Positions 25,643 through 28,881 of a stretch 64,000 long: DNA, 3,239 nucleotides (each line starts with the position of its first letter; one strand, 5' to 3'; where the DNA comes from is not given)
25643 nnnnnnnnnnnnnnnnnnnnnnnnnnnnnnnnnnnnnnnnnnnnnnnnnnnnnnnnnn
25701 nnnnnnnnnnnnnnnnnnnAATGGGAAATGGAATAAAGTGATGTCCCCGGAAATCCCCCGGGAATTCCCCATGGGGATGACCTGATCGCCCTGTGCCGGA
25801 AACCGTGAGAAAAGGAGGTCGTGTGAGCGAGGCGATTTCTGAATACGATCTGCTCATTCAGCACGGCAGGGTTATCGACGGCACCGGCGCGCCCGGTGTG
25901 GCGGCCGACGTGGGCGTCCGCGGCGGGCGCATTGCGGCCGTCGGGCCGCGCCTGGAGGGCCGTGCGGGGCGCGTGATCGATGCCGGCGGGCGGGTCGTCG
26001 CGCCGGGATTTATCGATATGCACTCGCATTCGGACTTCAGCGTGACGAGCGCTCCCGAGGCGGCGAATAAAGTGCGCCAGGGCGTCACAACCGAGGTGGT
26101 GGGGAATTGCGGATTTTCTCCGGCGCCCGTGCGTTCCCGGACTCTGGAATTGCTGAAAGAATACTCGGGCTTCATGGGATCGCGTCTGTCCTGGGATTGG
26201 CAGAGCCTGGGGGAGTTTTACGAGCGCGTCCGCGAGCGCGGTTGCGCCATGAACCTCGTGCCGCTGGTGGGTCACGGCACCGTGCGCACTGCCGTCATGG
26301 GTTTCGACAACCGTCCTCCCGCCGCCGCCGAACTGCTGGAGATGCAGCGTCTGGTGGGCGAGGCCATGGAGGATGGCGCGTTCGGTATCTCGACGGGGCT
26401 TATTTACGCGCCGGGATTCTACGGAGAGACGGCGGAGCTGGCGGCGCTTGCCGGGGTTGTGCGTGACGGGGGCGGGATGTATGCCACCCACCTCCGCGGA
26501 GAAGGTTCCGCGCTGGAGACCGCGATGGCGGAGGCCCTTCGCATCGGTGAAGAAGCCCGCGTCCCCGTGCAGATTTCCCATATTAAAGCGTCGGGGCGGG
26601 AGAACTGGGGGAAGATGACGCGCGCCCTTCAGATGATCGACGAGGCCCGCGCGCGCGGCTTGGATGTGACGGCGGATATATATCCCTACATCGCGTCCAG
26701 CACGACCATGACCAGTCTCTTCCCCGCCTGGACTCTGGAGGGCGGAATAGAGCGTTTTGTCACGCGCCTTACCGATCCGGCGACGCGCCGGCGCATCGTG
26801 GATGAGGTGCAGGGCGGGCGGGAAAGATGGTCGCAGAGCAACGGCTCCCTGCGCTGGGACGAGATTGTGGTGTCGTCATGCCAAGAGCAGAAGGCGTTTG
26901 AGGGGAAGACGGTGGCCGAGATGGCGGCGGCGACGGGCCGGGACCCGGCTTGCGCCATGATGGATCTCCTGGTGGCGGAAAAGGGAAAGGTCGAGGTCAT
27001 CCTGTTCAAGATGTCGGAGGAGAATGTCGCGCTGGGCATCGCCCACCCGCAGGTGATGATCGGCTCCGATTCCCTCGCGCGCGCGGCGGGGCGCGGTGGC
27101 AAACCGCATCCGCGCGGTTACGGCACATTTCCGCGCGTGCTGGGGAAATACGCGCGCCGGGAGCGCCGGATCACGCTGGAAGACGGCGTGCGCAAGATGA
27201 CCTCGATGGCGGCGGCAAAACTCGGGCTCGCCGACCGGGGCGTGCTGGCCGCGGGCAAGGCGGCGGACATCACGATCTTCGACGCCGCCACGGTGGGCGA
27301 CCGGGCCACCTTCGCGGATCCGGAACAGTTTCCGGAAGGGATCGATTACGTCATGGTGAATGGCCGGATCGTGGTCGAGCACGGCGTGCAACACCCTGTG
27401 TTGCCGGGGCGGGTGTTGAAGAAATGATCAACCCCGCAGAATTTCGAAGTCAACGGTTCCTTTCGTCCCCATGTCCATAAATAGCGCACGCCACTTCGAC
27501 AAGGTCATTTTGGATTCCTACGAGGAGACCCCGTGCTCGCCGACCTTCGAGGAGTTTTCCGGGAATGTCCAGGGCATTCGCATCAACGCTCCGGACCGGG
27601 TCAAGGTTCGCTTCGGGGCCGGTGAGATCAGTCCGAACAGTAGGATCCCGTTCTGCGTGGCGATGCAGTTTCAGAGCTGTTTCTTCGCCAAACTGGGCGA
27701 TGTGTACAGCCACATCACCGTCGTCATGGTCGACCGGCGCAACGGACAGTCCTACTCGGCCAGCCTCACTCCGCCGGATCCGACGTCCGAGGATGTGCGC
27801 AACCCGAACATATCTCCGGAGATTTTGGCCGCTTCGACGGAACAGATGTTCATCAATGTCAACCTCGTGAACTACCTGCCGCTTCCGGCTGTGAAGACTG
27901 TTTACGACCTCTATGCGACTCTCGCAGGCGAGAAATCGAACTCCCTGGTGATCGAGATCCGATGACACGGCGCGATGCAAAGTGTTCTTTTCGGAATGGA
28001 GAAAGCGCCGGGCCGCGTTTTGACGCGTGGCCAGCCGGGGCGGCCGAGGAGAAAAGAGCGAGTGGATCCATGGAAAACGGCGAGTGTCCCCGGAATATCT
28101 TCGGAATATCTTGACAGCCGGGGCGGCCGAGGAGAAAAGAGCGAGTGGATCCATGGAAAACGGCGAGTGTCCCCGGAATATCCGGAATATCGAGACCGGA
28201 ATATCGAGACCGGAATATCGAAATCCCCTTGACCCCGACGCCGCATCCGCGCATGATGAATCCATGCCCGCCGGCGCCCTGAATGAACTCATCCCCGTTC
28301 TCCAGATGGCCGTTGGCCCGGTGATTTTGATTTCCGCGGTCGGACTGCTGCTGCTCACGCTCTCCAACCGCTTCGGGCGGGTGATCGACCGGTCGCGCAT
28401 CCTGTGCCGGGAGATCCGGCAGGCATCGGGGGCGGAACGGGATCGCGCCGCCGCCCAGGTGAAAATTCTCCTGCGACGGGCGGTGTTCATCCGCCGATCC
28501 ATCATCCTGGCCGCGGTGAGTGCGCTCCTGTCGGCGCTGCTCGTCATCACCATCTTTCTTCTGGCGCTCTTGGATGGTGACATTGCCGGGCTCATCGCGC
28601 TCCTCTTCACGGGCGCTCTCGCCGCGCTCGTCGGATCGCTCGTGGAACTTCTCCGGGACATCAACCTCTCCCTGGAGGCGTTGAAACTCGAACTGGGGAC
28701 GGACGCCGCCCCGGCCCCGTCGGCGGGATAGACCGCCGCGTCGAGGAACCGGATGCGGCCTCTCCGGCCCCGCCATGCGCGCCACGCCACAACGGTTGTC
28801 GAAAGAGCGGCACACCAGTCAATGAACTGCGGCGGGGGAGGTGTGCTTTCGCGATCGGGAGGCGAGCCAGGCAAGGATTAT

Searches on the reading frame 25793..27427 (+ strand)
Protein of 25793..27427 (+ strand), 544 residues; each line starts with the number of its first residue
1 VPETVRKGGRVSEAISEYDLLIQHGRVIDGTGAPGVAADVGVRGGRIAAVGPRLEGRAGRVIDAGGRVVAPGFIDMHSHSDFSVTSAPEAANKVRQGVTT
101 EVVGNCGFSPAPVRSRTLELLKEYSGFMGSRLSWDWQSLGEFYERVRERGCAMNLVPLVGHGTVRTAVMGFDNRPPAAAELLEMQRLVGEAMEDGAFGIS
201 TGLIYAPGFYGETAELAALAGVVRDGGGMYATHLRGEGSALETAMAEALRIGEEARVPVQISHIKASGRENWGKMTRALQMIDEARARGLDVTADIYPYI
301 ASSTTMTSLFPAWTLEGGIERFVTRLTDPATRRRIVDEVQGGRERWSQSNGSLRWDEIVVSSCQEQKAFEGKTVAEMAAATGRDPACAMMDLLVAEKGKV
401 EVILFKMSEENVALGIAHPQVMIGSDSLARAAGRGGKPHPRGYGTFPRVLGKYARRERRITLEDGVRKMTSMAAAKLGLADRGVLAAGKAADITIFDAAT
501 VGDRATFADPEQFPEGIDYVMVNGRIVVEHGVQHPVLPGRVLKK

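Call 96: search_protein_families(library=pfam, proteins=[window:25793-27427:+], max_evalue=0.001)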
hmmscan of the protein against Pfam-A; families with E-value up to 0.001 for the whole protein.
window:25793-27427:+ (544 aa): 2 families
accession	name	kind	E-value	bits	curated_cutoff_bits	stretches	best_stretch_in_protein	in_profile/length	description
PF07969.17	Amidohydro_3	-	3.4e-35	122.9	29.7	1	60-528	1-472/472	Amidohydrolase family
PF01979.26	Amidohydro_1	-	2.8e-11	43.7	25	1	421-527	245-345/345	Amidohydrolase family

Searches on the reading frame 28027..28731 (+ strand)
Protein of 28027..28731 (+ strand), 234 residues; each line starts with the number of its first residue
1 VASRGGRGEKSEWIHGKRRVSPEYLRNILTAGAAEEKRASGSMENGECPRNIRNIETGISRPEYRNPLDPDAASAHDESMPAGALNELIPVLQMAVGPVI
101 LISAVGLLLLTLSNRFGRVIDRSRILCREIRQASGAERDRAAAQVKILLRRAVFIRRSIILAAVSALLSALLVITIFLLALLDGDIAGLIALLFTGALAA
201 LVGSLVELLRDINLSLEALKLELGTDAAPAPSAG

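Call 96: search_protein_families(library=pfam, proteins=[window:28027-28731:+], max_evalue=0.001)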
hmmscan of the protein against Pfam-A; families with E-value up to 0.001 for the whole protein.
window:28027-28731:+ (234 aa): 1 family
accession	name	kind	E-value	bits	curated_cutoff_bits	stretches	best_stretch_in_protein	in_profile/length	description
PF11026.13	DUF2721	-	7.8e-29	100.6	28.3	1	95-220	1-128/129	Protein of unknown function (DUF2721)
